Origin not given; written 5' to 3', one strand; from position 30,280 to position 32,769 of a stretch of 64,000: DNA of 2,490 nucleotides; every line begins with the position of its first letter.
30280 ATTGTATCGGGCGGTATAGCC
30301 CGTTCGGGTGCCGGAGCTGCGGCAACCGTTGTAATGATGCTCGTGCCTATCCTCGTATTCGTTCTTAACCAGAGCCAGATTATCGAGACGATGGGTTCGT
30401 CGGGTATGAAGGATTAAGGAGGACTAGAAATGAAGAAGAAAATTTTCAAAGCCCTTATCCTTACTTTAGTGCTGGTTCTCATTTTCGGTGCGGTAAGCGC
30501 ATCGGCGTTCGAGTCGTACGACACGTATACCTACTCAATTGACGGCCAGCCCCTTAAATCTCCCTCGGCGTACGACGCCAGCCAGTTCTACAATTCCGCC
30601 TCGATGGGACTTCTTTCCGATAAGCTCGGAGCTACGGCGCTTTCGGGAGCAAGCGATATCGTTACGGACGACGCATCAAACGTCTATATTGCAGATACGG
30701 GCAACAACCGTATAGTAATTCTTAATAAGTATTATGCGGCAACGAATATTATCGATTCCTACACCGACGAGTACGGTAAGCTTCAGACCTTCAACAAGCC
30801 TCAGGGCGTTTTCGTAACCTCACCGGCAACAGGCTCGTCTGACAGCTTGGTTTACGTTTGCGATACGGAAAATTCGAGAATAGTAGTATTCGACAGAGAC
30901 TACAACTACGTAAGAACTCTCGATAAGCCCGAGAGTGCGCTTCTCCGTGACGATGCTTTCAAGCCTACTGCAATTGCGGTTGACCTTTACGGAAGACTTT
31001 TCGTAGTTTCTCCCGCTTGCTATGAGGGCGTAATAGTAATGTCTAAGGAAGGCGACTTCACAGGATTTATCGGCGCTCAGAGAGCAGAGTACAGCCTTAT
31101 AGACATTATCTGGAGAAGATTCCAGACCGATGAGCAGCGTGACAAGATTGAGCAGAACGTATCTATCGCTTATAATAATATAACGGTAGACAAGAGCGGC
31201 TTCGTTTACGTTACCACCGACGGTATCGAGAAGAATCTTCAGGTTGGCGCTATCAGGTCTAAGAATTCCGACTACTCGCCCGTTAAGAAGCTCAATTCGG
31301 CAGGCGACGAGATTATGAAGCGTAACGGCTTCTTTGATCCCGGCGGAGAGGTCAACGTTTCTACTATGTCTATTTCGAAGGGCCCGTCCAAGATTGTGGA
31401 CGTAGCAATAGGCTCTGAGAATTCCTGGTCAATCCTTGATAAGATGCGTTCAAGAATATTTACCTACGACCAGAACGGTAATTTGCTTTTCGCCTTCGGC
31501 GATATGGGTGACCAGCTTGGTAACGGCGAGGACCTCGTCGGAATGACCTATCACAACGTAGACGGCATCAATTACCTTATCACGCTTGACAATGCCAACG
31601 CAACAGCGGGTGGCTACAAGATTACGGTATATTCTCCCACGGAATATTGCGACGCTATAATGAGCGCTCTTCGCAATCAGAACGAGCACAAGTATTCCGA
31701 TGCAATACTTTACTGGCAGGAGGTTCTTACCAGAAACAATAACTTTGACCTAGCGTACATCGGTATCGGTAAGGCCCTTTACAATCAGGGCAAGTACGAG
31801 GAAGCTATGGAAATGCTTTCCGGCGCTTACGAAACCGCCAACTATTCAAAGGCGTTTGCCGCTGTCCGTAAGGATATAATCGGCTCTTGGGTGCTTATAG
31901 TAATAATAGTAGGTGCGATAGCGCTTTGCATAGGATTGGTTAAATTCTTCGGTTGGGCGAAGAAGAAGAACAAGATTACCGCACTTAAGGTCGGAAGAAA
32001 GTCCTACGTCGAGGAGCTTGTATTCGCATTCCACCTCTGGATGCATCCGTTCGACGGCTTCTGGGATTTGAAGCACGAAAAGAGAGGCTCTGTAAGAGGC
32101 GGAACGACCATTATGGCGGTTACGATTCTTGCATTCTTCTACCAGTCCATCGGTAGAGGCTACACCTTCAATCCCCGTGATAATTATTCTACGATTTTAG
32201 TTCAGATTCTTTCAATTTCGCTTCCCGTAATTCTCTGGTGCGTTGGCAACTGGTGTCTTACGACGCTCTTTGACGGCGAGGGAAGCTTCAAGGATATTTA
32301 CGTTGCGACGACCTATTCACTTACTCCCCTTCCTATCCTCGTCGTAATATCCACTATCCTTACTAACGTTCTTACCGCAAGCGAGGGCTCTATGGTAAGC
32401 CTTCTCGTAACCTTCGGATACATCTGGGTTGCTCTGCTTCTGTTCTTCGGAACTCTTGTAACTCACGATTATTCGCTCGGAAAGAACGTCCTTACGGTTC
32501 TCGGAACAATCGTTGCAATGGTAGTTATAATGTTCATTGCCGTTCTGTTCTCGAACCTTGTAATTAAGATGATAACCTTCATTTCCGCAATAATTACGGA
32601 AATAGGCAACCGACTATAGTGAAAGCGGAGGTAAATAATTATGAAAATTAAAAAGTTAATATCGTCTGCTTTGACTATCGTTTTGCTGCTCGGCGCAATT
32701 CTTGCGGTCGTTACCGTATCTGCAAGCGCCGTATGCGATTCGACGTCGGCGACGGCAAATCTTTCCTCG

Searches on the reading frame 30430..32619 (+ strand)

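Call 51: search_protein_families(library=pfam, proteins=[window:30430-32619:+], max_evalue=0.00001)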
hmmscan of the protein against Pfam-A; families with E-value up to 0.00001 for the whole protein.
window:30430-32619:+ (729 aa): 2 families
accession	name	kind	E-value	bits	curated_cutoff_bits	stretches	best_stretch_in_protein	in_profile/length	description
PF04893.22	Yip1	-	3.3e-14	53.6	28.6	1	535-703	2-171/173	Yip1 domain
PF01436.27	NHL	-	1.1e-07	31.9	20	0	140-154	14-28/28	NHL repeat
